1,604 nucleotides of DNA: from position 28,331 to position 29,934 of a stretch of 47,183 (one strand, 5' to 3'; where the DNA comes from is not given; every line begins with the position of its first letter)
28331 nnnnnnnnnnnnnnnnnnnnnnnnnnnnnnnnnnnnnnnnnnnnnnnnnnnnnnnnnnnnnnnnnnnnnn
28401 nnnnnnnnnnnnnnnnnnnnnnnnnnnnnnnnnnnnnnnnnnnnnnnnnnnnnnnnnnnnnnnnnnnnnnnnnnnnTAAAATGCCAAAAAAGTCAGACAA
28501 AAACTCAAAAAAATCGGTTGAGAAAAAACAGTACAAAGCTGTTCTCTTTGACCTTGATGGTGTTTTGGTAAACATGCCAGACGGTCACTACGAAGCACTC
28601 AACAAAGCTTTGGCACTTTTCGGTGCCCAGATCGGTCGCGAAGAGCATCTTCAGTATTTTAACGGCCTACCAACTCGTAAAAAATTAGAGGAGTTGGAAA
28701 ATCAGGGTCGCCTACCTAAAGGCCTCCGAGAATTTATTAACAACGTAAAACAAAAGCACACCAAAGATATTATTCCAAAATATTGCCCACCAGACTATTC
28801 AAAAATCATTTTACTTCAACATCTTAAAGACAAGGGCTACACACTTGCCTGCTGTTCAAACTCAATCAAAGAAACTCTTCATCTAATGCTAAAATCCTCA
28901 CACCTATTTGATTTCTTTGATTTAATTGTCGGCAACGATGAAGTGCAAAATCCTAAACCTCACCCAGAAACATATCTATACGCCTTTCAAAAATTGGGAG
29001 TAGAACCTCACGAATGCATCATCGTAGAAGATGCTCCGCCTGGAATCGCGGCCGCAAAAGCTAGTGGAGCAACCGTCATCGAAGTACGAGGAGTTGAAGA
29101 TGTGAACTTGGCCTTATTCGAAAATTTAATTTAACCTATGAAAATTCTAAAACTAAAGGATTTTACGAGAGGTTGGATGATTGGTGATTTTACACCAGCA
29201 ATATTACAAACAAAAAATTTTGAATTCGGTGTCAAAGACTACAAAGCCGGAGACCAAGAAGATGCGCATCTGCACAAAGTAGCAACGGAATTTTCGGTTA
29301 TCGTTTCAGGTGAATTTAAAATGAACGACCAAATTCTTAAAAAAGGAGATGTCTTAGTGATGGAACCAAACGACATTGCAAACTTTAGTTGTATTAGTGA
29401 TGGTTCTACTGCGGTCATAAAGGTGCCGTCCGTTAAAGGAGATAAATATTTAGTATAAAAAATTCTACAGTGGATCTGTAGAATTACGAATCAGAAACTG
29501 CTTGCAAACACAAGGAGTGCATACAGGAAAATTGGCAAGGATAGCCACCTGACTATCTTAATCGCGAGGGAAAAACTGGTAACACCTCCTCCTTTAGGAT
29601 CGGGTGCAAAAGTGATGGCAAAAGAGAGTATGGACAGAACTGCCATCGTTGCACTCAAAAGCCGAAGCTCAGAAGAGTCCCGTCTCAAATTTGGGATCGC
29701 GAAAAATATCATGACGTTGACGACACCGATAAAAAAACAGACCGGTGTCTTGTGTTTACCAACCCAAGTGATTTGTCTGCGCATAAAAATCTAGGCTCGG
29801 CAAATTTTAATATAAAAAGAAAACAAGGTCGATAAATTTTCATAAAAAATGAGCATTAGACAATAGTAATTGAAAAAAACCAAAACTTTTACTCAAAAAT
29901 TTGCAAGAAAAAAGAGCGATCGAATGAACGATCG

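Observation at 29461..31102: A compositionally foreign (about 60% GC) IMPase-family gene inserted antisense between the two glycan operons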

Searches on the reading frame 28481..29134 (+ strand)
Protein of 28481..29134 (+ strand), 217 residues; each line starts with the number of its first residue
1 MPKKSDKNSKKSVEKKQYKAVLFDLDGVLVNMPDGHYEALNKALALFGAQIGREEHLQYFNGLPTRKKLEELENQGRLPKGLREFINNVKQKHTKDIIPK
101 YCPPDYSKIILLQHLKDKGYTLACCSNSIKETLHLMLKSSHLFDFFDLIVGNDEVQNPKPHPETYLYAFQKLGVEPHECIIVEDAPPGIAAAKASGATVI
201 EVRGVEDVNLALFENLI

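Call 5: search_protein_families(library=pfam, proteins=[window:28481-29134:+], max_evalue=0.01)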
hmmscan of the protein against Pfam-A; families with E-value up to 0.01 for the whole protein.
window:28481-29134:+ (217 aa): 3 families
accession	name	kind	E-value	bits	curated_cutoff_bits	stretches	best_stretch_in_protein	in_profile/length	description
PF13419.12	HAD_2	-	2.5e-35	122.6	23.8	1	21-201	1-177/178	Haloacid dehalogenase-like hydrolase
PF00702.32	Hydrolase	-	2.3e-25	90.5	26.4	1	18-196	1-191/191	haloacid dehalogenase-like hydrolase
PF13242.12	Hydrolase_like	-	5.5e-05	23.4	22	1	159-203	4-49/75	HAD-hyrolase-like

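Call 46: search_protein_families(library=ncbifam, proteins=[window:28481-29134:+], max_evalue=0.01)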
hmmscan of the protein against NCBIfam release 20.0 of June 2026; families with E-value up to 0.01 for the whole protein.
window:28481-29134:+ (217 aa): 35 families (the best 25 are shown)
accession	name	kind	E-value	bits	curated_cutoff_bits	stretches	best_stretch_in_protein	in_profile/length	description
TIGR02009.1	PGMB-YQAB-SF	subfamily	2.8e-33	115.7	153.35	1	18-202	1-186/186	beta-phosphoglucomutase family hydrolase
TIGR01990.1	bPGM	equivalog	4.7e-26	91.9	189.4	1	18-202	1-186/187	beta-phosphoglucomutase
NF009804.0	PRK13288.1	equivalog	1.6e-23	83.3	218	1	18-201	3-180/215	pyrophosphatase PpaX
TIGR01449.2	PGP_bact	equivalog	5.2e-22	78.4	180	1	21-202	1-184/213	phosphoglycolate phosphatase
NF009695.0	PRK13222.1-2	equivalog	7.8e-22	77.9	225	1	15-201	3-192/226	phosphoglycolate phosphatase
NF008000.0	PRK10725.1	equivalog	1.2e-21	77.7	215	1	16-203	3-186/188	fructose-1-phosphate/6-phosphogluconate phosphatase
TIGR01509.1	HAD-SF-IA-v3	subfamily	1.9e-20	73.6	29.4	1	139-200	93-152/154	HAD-IA family hydrolase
NF053653.1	InDiPhoBT2121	equivalog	3.3e-20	72.6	245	1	19-203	2-187/216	inorganic diphosphatase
TIGR02253.1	CTE7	subfamily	2.2e-19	70.1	169.75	1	19-196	3-188/221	TIGR02253 family HAD-type hydrolase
NF008087.0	PRK10826.1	equivalog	5.6e-19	68.6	191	1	15-202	4-191/222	hexitol phosphatase HxpB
NF046057.1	bifunc_MtlD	equivalog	5.6e-19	68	800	1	14-207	3-196/683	bifunctional mannitol-1-phosphate dehydrogenase/phosphatase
NF009694.0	PRK13222.1-1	equivalog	6.2e-17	61.7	415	1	112-200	120-208/252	phosphoglycolate phosphatase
NF009697.0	PRK13222.1-4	equivalog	1.6e-16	60.4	327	1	14-201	3-192/232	phosphoglycolate phosphatase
NF008610.0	PRK11587.1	equivalog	4.8e-16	58.8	282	1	17-208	2-187/219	sugar phosphatase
TIGR01454.1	AHBA_synth_RP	hypoth_equivalog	8.6e-16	58.2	246.65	1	111-200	83-172/205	AHBA synthesis associated protein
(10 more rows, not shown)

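Call 69: find_encoding_contigs(protein=window:28481-29134:+, flank=4000, max_places=10)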
Protein window:28481-29134:+ (217 aa): 14 contigs read that carry it; 10 places shown.
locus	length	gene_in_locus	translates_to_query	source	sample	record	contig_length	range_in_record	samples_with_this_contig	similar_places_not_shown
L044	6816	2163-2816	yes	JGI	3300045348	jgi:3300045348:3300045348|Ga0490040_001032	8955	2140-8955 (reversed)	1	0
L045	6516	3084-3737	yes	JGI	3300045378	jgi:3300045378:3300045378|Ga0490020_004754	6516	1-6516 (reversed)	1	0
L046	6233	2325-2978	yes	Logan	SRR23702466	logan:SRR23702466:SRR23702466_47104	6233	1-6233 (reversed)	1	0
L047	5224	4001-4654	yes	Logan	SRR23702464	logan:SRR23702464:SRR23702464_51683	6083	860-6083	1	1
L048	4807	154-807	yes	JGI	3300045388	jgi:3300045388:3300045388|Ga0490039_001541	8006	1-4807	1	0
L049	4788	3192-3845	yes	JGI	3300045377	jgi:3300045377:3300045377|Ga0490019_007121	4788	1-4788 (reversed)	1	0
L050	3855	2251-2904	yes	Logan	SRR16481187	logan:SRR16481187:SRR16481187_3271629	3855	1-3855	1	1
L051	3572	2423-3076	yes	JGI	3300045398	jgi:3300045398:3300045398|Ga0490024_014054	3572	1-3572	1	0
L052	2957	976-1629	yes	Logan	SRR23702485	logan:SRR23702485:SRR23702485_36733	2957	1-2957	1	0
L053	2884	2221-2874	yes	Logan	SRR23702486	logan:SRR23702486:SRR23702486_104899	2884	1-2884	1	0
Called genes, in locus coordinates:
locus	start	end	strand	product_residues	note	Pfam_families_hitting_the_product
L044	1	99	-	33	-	?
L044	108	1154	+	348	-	PF00852:Glyco_transf_10 (weak)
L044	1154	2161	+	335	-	PF13489:Methyltransf_23, PF07021:MetW (weak), PF08241:Methyltransf_11, PF08242:Methyltransf_12, PF13649:Methyltransf_25, PF13847:Methyltransf_31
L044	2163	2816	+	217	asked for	PF00702:Hydrolase, PF13419:HAD_2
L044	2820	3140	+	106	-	-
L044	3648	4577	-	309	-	PF00459:Inositol_P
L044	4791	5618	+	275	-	PF00483:NTP_transferase (weak)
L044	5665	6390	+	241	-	PF00483:NTP_transferase, PF12804:NTP_transf_3 (weak)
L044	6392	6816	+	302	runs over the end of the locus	PF03009:GDPD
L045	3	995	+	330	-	?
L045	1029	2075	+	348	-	PF00852:Glyco_transf_10 (weak)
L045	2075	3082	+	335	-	PF13489:Methyltransf_23, PF07021:MetW (weak), PF08241:Methyltransf_11, PF08242:Methyltransf_12, PF13649:Methyltransf_25, PF13847:Methyltransf_31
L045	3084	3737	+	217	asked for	PF00702:Hydrolase, PF13419:HAD_2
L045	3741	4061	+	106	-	-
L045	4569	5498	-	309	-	PF00459:Inositol_P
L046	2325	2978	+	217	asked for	PF00702:Hydrolase, PF13419:HAD_2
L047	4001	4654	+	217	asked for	PF00702:Hydrolase, PF13419:HAD_2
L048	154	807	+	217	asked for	PF00702:Hydrolase, PF13419:HAD_2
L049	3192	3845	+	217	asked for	PF00702:Hydrolase, PF13419:HAD_2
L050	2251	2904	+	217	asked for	PF00702:Hydrolase, PF13419:HAD_2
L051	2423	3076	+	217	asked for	PF00702:Hydrolase, PF13419:HAD_2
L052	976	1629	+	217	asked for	PF00702:Hydrolase, PF13419:HAD_2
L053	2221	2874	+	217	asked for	PF00702:Hydrolase, PF13419:HAD_2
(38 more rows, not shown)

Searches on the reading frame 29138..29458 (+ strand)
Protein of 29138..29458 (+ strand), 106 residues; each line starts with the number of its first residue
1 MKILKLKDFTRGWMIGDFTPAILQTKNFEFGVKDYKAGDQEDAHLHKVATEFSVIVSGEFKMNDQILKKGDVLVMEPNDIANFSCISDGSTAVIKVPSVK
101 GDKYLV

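Call 5: search_protein_families(library=pfam, proteins=[window:29138-29458:+], max_evalue=0.01)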
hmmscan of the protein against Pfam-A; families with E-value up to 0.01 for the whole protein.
window:29138-29458:+ (106 aa): 1 family
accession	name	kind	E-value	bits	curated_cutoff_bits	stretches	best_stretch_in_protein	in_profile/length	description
PF07883.17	Cupin_2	-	3.2e-05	24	27.2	1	34-92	4-65/70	Cupin domain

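Call 46: search_protein_families(library=ncbifam, proteins=[window:29138-29458:+], max_evalue=0.01)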
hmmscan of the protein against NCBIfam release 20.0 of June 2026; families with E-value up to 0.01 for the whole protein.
window:29138-29458:+ (106 aa): 0 families

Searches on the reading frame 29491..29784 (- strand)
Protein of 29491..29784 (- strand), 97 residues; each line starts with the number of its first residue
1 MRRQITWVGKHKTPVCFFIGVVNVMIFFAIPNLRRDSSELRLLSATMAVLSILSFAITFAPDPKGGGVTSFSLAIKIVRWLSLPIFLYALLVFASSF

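Call 5: search_protein_families(library=pfam, proteins=[window:29491-29784:-], max_evalue=0.01)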
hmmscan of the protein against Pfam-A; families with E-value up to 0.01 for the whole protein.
window:29491-29784:- (97 aa): 0 families

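Call 6: search_protein_families(library=ncbifam, proteins=[window:29491-29784:-], max_evalue=1)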
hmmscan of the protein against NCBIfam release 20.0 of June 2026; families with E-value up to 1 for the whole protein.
window:29491-29784:- (97 aa): 0 families
